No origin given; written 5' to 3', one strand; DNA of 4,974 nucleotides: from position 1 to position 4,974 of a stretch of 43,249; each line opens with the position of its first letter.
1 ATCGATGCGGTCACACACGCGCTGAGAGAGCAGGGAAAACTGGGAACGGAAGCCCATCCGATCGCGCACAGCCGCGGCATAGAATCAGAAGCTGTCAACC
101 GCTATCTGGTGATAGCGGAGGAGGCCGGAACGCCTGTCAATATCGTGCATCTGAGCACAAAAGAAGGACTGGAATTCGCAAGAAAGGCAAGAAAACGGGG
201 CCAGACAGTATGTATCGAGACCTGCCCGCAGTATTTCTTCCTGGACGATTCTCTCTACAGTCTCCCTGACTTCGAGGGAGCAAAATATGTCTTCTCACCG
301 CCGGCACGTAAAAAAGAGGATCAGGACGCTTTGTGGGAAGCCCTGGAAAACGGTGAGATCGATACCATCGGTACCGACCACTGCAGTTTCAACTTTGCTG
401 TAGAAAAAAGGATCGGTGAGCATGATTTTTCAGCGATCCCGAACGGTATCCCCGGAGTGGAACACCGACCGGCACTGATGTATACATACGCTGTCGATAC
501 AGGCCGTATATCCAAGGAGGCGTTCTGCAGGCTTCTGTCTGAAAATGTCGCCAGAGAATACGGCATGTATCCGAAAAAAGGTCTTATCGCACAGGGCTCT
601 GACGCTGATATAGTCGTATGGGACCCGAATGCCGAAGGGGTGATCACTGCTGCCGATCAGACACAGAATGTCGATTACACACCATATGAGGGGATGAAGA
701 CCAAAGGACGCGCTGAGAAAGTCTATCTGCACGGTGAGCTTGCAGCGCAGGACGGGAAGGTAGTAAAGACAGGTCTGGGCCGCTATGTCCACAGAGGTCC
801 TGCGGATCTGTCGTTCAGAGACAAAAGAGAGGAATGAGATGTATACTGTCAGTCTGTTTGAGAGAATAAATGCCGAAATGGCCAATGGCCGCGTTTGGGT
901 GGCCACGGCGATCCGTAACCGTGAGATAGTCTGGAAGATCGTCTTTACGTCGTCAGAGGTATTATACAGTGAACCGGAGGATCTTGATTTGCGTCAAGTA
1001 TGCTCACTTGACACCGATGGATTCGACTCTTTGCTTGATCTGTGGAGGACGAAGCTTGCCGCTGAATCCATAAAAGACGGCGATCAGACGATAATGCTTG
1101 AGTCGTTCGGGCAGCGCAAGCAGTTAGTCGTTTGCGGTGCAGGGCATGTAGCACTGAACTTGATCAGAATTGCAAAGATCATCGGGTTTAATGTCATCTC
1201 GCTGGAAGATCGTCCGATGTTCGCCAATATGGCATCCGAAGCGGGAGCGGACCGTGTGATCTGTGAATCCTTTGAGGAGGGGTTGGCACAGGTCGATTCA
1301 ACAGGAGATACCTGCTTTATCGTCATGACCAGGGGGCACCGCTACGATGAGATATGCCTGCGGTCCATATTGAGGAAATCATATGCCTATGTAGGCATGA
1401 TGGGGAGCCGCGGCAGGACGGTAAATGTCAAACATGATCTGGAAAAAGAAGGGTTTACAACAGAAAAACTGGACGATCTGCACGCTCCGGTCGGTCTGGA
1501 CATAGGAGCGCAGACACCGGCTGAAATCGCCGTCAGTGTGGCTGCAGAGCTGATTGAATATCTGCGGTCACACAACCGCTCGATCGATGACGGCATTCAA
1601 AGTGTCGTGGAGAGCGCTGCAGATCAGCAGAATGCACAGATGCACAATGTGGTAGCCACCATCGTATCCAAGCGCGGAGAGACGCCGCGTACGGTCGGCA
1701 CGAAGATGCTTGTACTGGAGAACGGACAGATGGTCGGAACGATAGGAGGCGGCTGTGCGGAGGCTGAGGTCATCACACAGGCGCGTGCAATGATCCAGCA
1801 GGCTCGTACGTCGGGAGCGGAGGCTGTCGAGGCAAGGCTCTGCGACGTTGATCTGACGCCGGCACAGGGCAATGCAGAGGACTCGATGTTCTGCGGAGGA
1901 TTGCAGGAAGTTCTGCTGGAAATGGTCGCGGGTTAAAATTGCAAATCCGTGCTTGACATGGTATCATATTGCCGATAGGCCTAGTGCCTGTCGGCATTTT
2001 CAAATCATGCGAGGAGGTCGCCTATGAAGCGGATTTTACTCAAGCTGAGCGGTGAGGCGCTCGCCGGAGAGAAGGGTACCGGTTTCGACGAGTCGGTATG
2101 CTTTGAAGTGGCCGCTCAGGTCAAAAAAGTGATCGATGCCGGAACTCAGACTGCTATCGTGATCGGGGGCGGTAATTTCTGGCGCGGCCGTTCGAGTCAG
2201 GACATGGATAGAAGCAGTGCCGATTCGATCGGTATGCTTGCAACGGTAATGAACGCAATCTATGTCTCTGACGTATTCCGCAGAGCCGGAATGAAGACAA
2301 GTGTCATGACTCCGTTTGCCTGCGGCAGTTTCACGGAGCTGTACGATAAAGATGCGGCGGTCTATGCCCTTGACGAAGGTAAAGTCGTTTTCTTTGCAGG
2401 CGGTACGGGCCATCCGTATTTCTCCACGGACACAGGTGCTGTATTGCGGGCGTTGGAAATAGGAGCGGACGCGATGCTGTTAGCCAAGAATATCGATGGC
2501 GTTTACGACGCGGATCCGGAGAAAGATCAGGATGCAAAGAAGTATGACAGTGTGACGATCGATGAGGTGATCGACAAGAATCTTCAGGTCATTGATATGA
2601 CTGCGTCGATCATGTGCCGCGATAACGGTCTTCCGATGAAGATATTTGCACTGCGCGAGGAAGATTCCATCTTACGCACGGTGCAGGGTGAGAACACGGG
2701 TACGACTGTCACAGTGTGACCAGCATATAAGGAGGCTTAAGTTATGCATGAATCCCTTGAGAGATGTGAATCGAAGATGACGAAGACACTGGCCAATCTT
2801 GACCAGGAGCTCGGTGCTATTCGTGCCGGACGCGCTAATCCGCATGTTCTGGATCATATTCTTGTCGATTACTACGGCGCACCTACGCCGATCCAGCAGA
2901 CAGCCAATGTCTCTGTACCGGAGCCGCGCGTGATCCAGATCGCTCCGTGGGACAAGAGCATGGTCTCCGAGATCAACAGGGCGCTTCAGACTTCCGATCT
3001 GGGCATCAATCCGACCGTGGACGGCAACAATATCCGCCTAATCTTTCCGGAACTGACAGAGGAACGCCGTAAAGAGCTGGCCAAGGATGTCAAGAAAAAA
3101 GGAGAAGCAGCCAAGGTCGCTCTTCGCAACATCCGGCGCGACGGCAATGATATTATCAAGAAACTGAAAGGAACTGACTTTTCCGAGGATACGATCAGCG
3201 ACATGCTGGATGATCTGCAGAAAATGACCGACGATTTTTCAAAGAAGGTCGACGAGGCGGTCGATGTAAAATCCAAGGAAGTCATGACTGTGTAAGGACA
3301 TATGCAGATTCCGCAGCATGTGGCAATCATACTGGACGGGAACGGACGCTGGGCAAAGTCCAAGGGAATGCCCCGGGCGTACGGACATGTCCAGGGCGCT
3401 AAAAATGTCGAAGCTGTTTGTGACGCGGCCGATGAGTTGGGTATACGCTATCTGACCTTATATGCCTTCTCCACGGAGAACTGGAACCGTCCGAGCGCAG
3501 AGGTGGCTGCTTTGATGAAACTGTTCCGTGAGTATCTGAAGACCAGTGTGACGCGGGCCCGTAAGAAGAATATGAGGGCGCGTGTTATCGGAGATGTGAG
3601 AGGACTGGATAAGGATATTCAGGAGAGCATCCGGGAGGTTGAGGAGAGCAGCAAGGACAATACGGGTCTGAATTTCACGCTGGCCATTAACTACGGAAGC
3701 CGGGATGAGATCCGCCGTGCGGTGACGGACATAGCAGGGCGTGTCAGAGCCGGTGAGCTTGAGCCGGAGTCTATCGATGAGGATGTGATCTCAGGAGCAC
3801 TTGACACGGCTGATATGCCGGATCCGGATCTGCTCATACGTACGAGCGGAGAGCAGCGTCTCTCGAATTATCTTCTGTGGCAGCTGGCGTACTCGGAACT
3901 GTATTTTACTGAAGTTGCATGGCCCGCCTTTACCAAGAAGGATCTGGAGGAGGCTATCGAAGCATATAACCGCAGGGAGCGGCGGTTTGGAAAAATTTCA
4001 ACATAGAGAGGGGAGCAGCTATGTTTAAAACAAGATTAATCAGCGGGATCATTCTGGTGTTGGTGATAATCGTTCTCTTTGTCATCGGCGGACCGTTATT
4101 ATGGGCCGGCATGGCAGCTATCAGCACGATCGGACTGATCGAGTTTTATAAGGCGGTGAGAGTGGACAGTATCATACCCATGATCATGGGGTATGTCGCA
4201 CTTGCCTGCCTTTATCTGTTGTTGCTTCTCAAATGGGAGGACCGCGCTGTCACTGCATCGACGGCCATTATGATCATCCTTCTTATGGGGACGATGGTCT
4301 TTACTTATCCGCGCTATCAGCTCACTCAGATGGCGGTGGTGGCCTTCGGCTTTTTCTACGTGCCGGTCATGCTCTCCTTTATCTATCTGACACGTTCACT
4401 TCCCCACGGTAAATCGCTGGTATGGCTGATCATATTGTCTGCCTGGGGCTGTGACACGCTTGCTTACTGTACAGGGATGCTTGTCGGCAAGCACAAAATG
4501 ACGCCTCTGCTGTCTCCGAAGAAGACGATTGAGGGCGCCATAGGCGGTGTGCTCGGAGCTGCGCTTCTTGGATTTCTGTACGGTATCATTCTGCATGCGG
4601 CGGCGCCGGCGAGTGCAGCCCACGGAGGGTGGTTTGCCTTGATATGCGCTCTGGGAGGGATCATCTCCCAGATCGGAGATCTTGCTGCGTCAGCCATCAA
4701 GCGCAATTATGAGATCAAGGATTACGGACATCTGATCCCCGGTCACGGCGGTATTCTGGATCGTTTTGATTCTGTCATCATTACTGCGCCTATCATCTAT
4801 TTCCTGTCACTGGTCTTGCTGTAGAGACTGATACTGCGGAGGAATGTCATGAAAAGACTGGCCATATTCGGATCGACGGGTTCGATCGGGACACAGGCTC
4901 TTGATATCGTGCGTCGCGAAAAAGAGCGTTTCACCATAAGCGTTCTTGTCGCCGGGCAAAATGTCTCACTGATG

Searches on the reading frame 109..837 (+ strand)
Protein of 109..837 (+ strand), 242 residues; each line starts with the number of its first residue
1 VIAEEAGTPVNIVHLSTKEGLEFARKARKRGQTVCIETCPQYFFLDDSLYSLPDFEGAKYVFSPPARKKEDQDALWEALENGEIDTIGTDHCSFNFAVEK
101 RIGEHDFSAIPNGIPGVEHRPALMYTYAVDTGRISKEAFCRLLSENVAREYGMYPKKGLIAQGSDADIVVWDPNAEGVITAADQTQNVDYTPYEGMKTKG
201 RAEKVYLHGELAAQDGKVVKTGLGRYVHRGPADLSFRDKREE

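Call 93: search_protein_families(library=pfam, proteins=[window:109-837:+], max_evalue=0.00001)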
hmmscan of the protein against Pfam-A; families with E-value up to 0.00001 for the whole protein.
window:109-837:+ (242 aa): 1 family
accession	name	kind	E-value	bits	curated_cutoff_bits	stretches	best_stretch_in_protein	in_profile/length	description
PF01979.26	Amidohydro_1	-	1.5e-13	51.1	25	1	59-211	227-344/345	Amidohydrolase family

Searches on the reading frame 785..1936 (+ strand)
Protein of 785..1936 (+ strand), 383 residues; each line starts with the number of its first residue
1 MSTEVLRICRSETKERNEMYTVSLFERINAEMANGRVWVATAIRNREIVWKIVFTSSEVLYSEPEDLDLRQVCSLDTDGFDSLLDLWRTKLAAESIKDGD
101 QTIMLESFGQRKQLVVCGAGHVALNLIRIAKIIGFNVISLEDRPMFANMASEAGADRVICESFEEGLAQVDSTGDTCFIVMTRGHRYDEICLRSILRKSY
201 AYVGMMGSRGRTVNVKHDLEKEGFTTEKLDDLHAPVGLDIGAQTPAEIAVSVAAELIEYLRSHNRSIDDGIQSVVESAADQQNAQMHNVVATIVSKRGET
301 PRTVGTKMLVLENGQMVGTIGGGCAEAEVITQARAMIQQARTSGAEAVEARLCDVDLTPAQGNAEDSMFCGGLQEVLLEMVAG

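Call 93: search_protein_families(library=pfam, proteins=[window:785-1936:+], max_evalue=0.00001)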
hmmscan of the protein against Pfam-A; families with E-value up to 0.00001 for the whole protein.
window:785-1936:+ (383 aa): 2 families
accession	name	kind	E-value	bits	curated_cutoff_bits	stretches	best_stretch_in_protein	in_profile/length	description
PF13478.12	XdhC_C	-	1.1e-39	136.3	29.7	1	114-256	1-125/125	XdhC Rossmann domain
PF02625.21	XdhC_CoxI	-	1.2e-20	73.6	24.3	1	287-342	7-62/68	XdhC and CoxI family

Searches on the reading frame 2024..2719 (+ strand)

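Call 93: search_protein_families(library=pfam, proteins=[window:2024-2719:+], max_evalue=0.00001)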
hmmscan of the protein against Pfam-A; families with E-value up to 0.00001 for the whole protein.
window:2024-2719:+ (231 aa): 1 family
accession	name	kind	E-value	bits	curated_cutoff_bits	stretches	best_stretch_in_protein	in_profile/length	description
PF00696.33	AA_kinase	-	1.3e-32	113.9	24.9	1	2-208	1-233/234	Amino acid kinase family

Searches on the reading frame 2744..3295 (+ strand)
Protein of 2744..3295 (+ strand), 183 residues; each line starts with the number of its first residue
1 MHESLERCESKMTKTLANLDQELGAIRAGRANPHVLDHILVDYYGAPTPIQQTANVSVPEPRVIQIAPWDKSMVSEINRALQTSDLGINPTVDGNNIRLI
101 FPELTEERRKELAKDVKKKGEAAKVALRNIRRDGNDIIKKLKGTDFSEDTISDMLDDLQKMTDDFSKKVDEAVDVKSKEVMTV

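Call 93: search_protein_families(library=pfam, proteins=[window:2744-3295:+], max_evalue=0.00001)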
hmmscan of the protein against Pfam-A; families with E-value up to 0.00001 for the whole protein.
window:2744-3295:+ (183 aa): 1 family
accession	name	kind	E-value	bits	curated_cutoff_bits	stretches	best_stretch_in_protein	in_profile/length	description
PF01765.24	RRF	-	2.2e-64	216.7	29.7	1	20-181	2-164/164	Ribosome recycling factor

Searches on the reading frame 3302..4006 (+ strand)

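Call 93: search_protein_families(library=pfam, proteins=[window:3302-4006:+], max_evalue=0.00001)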
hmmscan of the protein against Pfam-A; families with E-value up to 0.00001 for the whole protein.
window:3302-4006:+ (234 aa): 1 family
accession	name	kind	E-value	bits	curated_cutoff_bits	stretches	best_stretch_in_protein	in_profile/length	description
PF01255.24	Prenyltransf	-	2.6e-86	289.1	27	1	10-230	1-219/219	Putative undecaprenyl diphosphate synthase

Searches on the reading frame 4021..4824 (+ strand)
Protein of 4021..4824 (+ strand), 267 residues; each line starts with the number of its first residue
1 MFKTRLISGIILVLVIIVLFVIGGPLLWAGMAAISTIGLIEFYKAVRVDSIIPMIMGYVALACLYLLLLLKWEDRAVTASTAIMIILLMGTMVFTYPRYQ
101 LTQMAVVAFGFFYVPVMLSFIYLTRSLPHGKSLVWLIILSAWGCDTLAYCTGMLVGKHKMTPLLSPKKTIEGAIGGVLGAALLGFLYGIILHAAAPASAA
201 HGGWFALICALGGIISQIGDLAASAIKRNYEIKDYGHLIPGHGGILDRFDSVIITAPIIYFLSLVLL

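Call 93: search_protein_families(library=pfam, proteins=[window:4021-4824:+], max_evalue=0.00001)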
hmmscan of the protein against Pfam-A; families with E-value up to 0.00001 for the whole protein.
window:4021-4824:+ (267 aa): 1 family
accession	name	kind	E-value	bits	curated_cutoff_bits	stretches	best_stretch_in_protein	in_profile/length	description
PF01148.25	CTP_transf_1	-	4.8e-55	187.7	24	1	3-263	1-261/264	Cytidylyltransferase family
